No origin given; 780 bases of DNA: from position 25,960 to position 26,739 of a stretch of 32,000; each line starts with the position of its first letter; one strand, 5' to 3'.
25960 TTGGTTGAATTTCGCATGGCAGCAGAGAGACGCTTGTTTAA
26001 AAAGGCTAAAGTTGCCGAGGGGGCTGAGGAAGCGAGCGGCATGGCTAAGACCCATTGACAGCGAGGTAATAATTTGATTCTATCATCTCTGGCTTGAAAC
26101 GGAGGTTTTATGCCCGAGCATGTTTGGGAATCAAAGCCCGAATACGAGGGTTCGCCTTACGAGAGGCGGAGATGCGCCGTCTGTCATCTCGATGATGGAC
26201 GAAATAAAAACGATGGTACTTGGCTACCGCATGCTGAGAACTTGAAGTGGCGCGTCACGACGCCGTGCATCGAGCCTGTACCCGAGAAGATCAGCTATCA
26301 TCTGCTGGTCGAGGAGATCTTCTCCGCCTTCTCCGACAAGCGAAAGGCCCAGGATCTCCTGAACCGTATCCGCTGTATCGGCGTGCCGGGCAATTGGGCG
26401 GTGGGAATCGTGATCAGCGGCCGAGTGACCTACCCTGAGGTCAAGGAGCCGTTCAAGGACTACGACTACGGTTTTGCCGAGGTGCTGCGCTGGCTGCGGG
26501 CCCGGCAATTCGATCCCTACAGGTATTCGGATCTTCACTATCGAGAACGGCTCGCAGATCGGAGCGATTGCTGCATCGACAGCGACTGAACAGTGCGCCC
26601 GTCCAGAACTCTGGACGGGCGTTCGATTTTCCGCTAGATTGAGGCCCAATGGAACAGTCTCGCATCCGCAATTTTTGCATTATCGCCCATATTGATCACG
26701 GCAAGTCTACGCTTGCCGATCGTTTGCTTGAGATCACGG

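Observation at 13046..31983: Six compact GC-rich, SD-bearing orphan cassettes scattered through an SD-poor, lower-GC housekeeping backbone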

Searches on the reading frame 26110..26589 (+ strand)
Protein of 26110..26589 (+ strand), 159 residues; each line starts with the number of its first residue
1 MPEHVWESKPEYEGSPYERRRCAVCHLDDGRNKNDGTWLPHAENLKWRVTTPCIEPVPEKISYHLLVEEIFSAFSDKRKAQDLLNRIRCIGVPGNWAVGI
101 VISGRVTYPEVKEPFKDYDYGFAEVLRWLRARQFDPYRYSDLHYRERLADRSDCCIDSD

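Call 4: search_protein_families(library=pfam, proteins=[window:26110-26589:+], max_evalue=0.1)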
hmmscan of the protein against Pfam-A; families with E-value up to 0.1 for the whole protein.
window:26110-26589:+ (159 aa): 1 family
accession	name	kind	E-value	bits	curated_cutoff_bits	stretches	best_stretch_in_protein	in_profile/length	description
PF02981.21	FokI_D1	-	0.074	13.5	25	1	57-141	61-141/156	FokI, recognition domain, subdomain 1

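Call 38: find_related_loci(query=window:26110-26589:+, collection=viral_contigs, flank=10000)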
Query window:26110-26589:+ (159 aa) in viral_contigs; peptide patterns used: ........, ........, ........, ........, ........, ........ (x = any residue, [..] = any of these).
3 stretches matched a pattern, but none encodes a relative of the query by tblastn (E <= 1e-3).

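Call 41: find_homologous_proteins(query=window:26110-26589:+, max_evalue=0.01)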
Query window:26110-26589:+ (159 aa): 13 proteins with E <= 0.01 among 32 candidates.
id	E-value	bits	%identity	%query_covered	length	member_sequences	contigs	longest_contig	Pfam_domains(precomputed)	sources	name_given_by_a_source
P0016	4.7e-109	380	100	100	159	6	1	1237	-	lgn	-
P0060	2.6e-88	312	81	100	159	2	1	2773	-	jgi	jgi:hypothetical protein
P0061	3.4e-86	305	80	100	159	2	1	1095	-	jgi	jgi:hypothetical protein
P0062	5.4e-81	288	77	100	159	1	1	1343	-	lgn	-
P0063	1.8e-79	283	75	99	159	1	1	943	-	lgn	-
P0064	5.5e-78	279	75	100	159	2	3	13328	-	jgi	jgi:hypothetical protein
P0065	6.6e-68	246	65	100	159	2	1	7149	-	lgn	-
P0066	8.2e-55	203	60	100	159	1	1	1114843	-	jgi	jgi:hypothetical protein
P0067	3.5e-53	198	60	100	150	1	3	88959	-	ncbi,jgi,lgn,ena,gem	-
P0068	1.8e-51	192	55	100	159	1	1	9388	-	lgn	-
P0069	7.4e-39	151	48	100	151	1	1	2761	-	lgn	-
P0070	3.1e-36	143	48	100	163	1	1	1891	-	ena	-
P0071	7.2e-32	129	48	88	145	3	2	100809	-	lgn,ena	-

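Call 42: find_encoding_contigs(protein=P0066, flank=10000, max_places=1)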
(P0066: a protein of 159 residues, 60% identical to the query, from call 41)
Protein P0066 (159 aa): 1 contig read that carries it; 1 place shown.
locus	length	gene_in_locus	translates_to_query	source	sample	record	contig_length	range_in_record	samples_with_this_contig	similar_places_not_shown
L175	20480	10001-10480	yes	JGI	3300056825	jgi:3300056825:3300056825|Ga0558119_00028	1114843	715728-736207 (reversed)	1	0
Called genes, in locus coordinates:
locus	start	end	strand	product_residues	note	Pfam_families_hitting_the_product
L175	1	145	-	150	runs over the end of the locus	PF00578:AhpC-TSA, PF08534:Redoxin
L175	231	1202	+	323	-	-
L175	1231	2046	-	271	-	-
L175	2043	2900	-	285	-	PF00350:Dynamin_N (faint), PF01926:MMR_HSR1, PF02421:FeoB_N, PF03193:RsgA_GTPase (faint), PF04548:AIG1, PF00009:GTP_EFTU (weak), PF07650:KH_2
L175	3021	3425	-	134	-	-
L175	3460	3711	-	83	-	PF05958:tRNA_U5-meth_tr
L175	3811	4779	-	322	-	PF21579:PabTrmU54_TRAM_dom, PF05958:tRNA_U5-meth_tr (weak)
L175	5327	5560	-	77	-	-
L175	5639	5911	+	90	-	PF00588:SpoU_methylase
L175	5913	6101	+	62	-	PF00588:SpoU_methylase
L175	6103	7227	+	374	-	PF06925:MGDG_synth, PF00534:Glycos_transf_1, PF04101:Glyco_tran_28_C, PF13692:Glyco_trans_1_4 (weak)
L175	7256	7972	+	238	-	PF00535:Glycos_transf_2, PF10111:Glyco_tranf_2_2 (faint), PF13641:Glyco_tranf_2_3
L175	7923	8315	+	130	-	PF00355:Rieske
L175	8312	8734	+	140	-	PF03023:MurJ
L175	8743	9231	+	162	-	PF03023:MurJ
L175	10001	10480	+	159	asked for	-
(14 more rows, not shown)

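Call 43: find_encoding_contigs(protein=P0067, flank=10000, max_places=1)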
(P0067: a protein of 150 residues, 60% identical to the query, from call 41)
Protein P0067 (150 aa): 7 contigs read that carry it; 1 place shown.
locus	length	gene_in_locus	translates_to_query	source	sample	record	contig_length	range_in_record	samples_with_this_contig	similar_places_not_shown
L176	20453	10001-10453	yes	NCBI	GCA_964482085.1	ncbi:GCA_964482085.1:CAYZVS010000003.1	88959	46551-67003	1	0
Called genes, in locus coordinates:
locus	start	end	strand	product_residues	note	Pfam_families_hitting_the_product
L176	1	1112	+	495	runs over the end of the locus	PF02789:Peptidase_M17_N, PF00883:Peptidase_M17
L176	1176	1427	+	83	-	PF00462:Glutaredoxin, PF13192:Thioredoxin_3 (faint), PF13417:GST_N_3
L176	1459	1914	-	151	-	PF00578:AhpC-TSA, PF08534:Redoxin, PF13911:AhpC-TSA_2 (weak)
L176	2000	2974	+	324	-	-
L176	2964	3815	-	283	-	-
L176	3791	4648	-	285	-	PF00350:Dynamin_N (faint), PF01926:MMR_HSR1, PF02421:FeoB_N, PF03193:RsgA_GTPase (faint), PF04548:AIG1, PF00009:GTP_EFTU (weak), PF07650:KH_2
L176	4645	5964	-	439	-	PF21579:PabTrmU54_TRAM_dom (weak), PF05958:tRNA_U5-meth_tr, PF06325:PrmA (weak), PF05175:MTS, PF09445:Methyltransf_15 (weak), PF13649:Methyltransf_25 (weak), PF13847:Methyltransf_31, PF05958:tRNA_U5-meth_tr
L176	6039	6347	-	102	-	-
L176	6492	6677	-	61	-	-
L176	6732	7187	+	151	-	PF00588:SpoU_methylase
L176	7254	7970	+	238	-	PF00535:Glycos_transf_2, PF10111:Glyco_tranf_2_2 (weak), PF13641:Glyco_tranf_2_3, PF13632:Glyco_trans_2_3 (weak)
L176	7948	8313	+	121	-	PF00355:Rieske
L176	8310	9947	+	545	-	PF03023:MurJ, PF13440:Polysacc_synt_3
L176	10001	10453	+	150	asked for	-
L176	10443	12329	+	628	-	PF00009:GTP_EFTU, PF03144:GTP_EFTU_D2 (weak), PF00679:EFG_C, PF06421:LepA_C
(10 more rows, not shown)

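Call 44: find_encoding_contigs(protein=P0071, flank=10000, max_places=1)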
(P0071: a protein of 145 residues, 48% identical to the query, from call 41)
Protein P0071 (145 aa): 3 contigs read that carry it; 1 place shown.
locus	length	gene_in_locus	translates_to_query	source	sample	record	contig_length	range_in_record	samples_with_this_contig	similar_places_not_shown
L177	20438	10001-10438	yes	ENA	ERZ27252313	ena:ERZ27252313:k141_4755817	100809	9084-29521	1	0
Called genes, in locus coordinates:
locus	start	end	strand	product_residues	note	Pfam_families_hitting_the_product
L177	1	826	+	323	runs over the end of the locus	-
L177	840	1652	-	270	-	-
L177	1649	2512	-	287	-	PF00009:GTP_EFTU (faint), PF00350:Dynamin_N (faint), PF01926:MMR_HSR1, PF02421:FeoB_N, PF03193:RsgA_GTPase (faint), PF04548:AIG1, PF10662:PduV-EutP (faint), PF07650:KH_2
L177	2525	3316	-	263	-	-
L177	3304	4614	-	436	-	PF21579:PabTrmU54_TRAM_dom (faint), PF05958:tRNA_U5-meth_tr, PF05175:MTS, PF06325:PrmA (weak), PF03602:Cons_hypoth95 (weak), PF13649:Methyltransf_25 (weak), PF13847:Methyltransf_31 (weak), PF05958:tRNA_U5-meth_tr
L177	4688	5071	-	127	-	-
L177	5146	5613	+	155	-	PF00588:SpoU_methylase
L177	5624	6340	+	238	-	PF00535:Glycos_transf_2, PF13641:Glyco_tranf_2_3, PF13632:Glyco_trans_2_3 (weak)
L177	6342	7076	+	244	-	PF00535:Glycos_transf_2, PF10111:Glyco_tranf_2_2 (weak), PF13641:Glyco_tranf_2_3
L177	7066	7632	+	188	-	-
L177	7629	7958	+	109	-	PF00355:Rieske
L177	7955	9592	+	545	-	PF03023:MurJ, PF13440:Polysacc_synt_3, PF01554:MatE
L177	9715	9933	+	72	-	-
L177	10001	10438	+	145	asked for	-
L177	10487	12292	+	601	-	PF00009:GTP_EFTU, PF03144:GTP_EFTU_D2, PF14492:EFG_III (faint), PF00679:EFG_C, PF06421:LepA_C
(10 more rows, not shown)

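Call 46: search_protein_families(library=phrogs, proteins=[window:26110-26589:+], max_evalue=0.1)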
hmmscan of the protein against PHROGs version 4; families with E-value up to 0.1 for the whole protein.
window:26110-26589:+ (159 aa): 0 families

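Call 47: search_protein_families(library=padloc, proteins=[window:26110-26589:+], max_evalue=0.1)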
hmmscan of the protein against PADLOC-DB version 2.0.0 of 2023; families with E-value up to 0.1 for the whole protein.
window:26110-26589:+ (159 aa): 0 families

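Call 48: search_protein_families(library=ncbifam, proteins=[window:26110-26589:+], max_evalue=0.1)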
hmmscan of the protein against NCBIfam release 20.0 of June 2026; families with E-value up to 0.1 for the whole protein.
window:26110-26589:+ (159 aa): 0 families

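Call 55: predict_structure(alignment_id=A3)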
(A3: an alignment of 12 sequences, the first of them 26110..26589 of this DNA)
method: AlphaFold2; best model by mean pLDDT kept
length: 159 residues; sequences in the alignment: 12
mean_pLDDT: 81.5   pTM: 0.76
mean pLDDT of the five models: 81.5, 74.4, 57.8, 50.4, 49.2
residues with pLDDT >= 90: 47; 70-90: 85; 50-70: 19; < 50: 8
segments of 3 or more residues with pLDDT < 50: 153-159
pLDDT, mean of each block of 10 residues (from residue 1): 85 84 88 63 71 88 95 93 90 86 70 86 92 87 78 45
secondary structure, 60 per line:
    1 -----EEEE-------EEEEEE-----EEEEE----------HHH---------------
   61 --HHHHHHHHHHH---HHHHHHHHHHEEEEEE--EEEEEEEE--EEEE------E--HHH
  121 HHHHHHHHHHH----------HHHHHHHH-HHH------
elements in order: E6-9 E17-22 E28-32 H63-73 H77-86 E87-92 E95-102 E105-108 H118-131 H142-149

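Call 59: search_protein_representatives(alignment_id=A3)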
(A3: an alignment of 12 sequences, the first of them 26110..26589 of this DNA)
Query: 12 sequences, 159 profile positions. Proteins with E-value up to 0.001 (for the whole library): 43; up to 1e-10: 37; up to 1e-30: 8. The best 43 are listed.
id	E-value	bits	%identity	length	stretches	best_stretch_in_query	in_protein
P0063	1.2e-81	288.3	-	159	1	1-159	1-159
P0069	1.1e-63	229.9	-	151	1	1-159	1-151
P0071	1.8e-56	206.5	-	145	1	1-158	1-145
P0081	7.8e-42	158.9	-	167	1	1-158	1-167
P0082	2.0e-36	141.4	-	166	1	1-158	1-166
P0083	6.0e-34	133.3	-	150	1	1-159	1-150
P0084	4.8e-32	127.1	-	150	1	2-159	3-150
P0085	5.8e-32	126.8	-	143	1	3-159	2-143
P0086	3.9e-29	117.6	-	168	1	2-159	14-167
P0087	4.0e-29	117.6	-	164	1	2-153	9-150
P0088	1.8e-28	115.5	-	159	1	2-157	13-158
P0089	8.1e-28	113.4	-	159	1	1-153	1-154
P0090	3.3e-27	111.4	-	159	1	4-159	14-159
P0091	3.1e-24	101.7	-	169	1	1-159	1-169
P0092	1.9e-23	99.2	-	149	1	3-141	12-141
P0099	8.2e-19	84.1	-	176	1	3-138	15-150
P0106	1.6e-17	79.9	-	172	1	3-144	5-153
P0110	4.7e-15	71.9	-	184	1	2-142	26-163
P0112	1.6e-13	66.9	-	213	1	2-151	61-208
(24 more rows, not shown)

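Call 60: list_cluster_members(proteins=[P0081, P0082, P0083, P0086, P0089, P0091, P0099, P0106, P0110, P0112])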
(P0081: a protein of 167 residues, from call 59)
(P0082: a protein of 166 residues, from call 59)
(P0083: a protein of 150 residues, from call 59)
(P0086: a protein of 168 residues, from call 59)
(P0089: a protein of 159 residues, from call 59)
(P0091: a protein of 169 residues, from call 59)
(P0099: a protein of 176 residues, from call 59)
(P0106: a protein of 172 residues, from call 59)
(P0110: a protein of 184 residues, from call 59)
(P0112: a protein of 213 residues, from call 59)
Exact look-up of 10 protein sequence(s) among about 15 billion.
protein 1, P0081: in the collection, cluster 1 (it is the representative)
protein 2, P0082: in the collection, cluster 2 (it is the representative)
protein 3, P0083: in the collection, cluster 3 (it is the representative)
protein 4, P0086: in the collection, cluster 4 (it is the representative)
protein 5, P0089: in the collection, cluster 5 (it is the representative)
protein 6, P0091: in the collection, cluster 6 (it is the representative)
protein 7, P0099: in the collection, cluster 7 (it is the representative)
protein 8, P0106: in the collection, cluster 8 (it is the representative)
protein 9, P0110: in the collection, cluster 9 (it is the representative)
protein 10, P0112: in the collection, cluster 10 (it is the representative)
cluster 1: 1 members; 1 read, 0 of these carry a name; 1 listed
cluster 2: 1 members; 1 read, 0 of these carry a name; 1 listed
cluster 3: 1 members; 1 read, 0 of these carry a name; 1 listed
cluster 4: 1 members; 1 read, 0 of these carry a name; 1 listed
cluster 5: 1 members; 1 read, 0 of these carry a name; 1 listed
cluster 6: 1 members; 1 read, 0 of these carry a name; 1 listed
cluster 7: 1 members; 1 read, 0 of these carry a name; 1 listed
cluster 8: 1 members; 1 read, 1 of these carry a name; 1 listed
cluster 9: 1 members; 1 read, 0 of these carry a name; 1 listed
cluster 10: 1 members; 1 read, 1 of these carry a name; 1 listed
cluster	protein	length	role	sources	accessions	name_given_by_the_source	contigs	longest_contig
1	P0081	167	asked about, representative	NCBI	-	-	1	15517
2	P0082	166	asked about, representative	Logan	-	-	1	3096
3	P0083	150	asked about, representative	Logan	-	-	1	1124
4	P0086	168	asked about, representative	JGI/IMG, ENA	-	-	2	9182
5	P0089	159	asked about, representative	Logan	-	-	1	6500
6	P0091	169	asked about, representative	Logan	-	-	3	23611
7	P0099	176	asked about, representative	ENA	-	-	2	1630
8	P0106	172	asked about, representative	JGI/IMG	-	hypothetical protein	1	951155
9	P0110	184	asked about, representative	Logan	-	-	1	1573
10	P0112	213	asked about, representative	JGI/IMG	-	hypothetical protein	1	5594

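Call 61: fold_search(model_id=the predicted structure, library=pdb)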
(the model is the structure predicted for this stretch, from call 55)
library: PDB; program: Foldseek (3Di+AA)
matches with E <= 10: 94; with E <= 0.001: 0
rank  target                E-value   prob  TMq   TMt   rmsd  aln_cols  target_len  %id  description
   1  4mh4_A                1.2e+00  0.02  0.13  0.14  16.2       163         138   12  Crystal Structure of OsmC-like protein from Burkholderia cenocepacia J2315 (released 2013-10-16)
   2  4mh4_B                1.3e+00  0.02  0.14  0.16  15.7       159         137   12  Crystal Structure of OsmC-like protein from Burkholderia cenocepacia J2315 (released 2013-10-16)
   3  2pn2                  1.5e+00  0.04  0.13  0.15  12.7       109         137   12  CRYSTAL STRUCTURE OF A PUTATIVE OSMOTIC STRESS INDUCED AND DETOXIFICATION RESPONSE PROTEIN (PSYC_0566) FROM PSYCHROBACTE (released 2007-05-08)
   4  1sk6_C                1.5e+00  0.04  0.18  0.07  20.2       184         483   12  Crystal structure of the adenylyl cyclase domain of anthrax edema factor (EF) in complex with calmodulin, 3',5' cyclic (released 2004-06-08)
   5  9y9c_OA               1.8e+00  0.12  0.12  0.11   7.8        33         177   15  Cryo-EM map of the in vitro reconstituted RAZR:GP77 complex with AlphaFold-predicted models fitted into the density. (released 2025-12-24)
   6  1k93_B                1.8e+00  0.04  0.19  0.07  19.7       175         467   13  Crystal structure of the adenylyl cyclase domain of anthrax edema factor (EF) in complex with calmodulin (released 2002-01-23)
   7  3mao                  2.1e+00  0.18  0.17  0.24   3.1        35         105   23  Crystal Structure of Human Methionine-R-Sulfoxide Reductase B1 (MsrB1) (released 2010-04-07)
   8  8ebt_K                2.3e+00  0.16  0.15  0.14   3.3        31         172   26  XPA repositioning Core7 of TFIIH relative to XPC-DNA lesion (Cy5) (released 2023-04-19)
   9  1sk6_A                2.3e+00  0.08  0.19  0.07  20.2       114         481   11  Crystal structure of the adenylyl cyclase domain of anthrax edema factor (EF) in complex with calmodulin, 3',5' cyclic (released 2004-06-08)
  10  1k90_B                2.4e+00  0.03  0.19  0.07  18.9       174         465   13  Crystal structure of the adenylyl cyclase domain of anthrax edema factor (EF) in complex with calmodulin and 3' deoxy- (released 2002-01-23)
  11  9pd3_K                3.1e+00  0.13  0.15  0.12   3.4        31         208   26  NER dual incision complex - DuIS (released 2026-02-18)
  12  7u32_C                3.1e+00  0.02  0.19  0.13  19.6       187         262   10  MVV cleaved synaptic complex (CSC) intasome at 3.4 A resolution (released 2022-05-11)
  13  9d4w_B                3.7e+00  0.01  0.16  0.11  16.1       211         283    8  Structure of PAK1 in complex with compound 12 (released 2025-04-02)
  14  9pd5_K                3.9e+00  0.11  0.15  0.15   3.4        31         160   26  NER dual incision complex - NoF (released 2026-02-18)
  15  3o6q_A                3.9e+00  0.04  0.16  0.17  13.9        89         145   12  The Structure of SpoIISA and SpoIISB, a Toxin - Antitoxin System (released 2010-12-08)
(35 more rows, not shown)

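Call 72: search_solved_structures(query=A3, max_evalue=1)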
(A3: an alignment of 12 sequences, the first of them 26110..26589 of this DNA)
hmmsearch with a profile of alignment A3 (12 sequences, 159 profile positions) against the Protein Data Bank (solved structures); distinct sequences matched with E-value up to 1: 5.
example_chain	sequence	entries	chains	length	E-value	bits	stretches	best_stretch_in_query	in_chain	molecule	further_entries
5aas_A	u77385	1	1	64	0.15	15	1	19-67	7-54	TAX1-BINDING PROTEIN 1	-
2m7q_A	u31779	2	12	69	0.23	14.4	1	20-71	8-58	Tax1-binding protein 1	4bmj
9nr6_B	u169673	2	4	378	0.64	12.9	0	38-77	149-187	Glutamate receptor 4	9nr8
9x58_A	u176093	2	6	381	0.65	12.9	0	38-77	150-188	Glutamate receptor 4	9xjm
4gpa_A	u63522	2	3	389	0.66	12.8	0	38-77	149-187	Glutamate receptor 4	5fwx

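Call 83: search_dna_similar(query=window:26110-26589:+, collection=phages, mode=protein, max_evalue=0.01, max_rows=5)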
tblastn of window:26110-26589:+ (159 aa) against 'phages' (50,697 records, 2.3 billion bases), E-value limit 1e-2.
No match.

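Call 91: find_encoding_contigs(protein=P0106, flank=10000, max_places=1)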
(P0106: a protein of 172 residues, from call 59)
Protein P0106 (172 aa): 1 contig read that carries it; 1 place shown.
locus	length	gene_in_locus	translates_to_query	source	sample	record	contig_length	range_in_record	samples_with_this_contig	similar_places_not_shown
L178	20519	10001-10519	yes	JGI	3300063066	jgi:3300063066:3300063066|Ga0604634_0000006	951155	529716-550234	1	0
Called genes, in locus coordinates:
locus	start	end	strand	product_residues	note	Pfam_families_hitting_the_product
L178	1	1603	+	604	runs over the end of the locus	PF03477:ATP-cone, PF12637:TSCPD, PF00268:Ribonuc_red_sm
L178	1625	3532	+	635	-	PF00317:Ribonuc_red_lgN, PF02867:Ribonuc_red_lgC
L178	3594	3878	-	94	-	-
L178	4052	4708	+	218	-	PF09335:VTT_dom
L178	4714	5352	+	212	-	-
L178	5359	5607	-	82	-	-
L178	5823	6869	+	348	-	PF02646:RmuC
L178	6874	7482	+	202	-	PF02698:DUF218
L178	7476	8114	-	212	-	PF05708:Peptidase_C92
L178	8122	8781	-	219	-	PF05708:Peptidase_C92 (weak)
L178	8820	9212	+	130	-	PF00989:PAS, PF08448:PAS_4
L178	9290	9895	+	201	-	-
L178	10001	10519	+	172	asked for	-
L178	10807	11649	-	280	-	-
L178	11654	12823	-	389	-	PF01168:Ala_racemase_N, PF00842:Ala_racemase_C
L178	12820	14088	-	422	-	PF02403:Seryl_tRNA_N, PF00587:tRNA-synt_2b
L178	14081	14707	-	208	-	PF01725:Ham1p_like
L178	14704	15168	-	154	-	PF06574:FAD_syn (faint), PF01467:CTP_transf_like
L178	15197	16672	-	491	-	PF01336:tRNA_anti-codon, PF00152:tRNA-synt_2, PF01409:tRNA-synt_2d (faint)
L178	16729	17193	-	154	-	PF03449:GreA_GreB_N, PF01272:GreA_GreB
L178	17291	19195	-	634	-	PF03717:PBP_dimer, PF00905:Transpeptidase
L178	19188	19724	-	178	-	-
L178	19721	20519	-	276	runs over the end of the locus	PF04085:MreC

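Call 93: find_encoding_contigs(protein=P0091, flank=10000, max_places=1)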
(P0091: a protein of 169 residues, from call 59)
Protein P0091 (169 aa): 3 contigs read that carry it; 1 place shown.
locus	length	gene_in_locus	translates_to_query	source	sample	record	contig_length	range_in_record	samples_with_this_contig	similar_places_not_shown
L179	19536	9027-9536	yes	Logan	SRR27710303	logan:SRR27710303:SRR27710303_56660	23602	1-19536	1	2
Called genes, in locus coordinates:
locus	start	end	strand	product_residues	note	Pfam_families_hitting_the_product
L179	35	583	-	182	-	PF00578:AhpC-TSA, PF08534:Redoxin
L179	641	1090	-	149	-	PF00578:AhpC-TSA, PF08534:Redoxin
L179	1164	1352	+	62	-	-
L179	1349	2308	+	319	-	-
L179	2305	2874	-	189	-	-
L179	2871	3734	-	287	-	PF00009:GTP_EFTU (faint), PF00350:Dynamin_N (weak), PF01926:MMR_HSR1, PF02421:FeoB_N, PF03193:RsgA_GTPase (faint), PF04548:AIG1, PF10662:PduV-EutP (weak), PF07650:KH_2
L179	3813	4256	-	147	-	-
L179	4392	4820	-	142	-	-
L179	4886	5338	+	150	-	PF00588:SpoU_methylase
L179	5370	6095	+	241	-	PF00535:Glycos_transf_2, PF10111:Glyco_tranf_2_2 (weak), PF13641:Glyco_tranf_2_3, PF13632:Glyco_trans_2_3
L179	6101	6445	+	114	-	PF00355:Rieske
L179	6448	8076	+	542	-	PF03023:MurJ, PF13440:Polysacc_synt_3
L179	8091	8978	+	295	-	PF04773:FecR (weak)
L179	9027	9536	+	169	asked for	-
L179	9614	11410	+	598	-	PF00009:GTP_EFTU, PF03144:GTP_EFTU_D2, PF00679:EFG_C, PF06421:LepA_C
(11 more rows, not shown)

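Call 94: find_encoding_contigs(protein=P0081, flank=10000, max_places=1)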
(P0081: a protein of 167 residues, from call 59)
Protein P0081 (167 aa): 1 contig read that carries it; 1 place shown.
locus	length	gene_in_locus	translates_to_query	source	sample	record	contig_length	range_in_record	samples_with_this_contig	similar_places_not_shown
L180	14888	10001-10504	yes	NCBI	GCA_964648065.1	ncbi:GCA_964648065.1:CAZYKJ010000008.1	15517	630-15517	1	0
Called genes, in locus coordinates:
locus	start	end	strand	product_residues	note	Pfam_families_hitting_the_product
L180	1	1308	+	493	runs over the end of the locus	PF02789:Peptidase_M17_N, PF00883:Peptidase_M17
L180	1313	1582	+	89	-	PF00462:Glutaredoxin, PF13192:Thioredoxin_3 (weak), PF13417:GST_N_3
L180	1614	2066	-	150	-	PF00578:AhpC-TSA, PF08534:Redoxin, PF13911:AhpC-TSA_2 (weak)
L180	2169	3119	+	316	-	-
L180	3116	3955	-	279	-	-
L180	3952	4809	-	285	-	PF00009:GTP_EFTU (faint), PF00350:Dynamin_N (faint), PF01926:MMR_HSR1, PF02421:FeoB_N, PF03193:RsgA_GTPase (faint), PF04548:AIG1 (weak), PF07650:KH_2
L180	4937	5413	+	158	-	-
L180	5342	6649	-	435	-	PF05958:tRNA_U5-meth_tr, PF03602:Cons_hypoth95 (faint), PF05175:MTS, PF06325:PrmA, PF09445:Methyltransf_15 (weak), PF13649:Methyltransf_25 (weak), PF13847:Methyltransf_31 (weak), PF05958:tRNA_U5-meth_tr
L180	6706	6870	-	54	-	-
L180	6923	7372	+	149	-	PF00588:SpoU_methylase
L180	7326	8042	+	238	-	-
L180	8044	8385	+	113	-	PF00355:Rieske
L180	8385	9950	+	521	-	PF03023:MurJ, PF13440:Polysacc_synt_3 (weak), PF01554:MatE (weak)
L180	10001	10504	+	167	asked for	-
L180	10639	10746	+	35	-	-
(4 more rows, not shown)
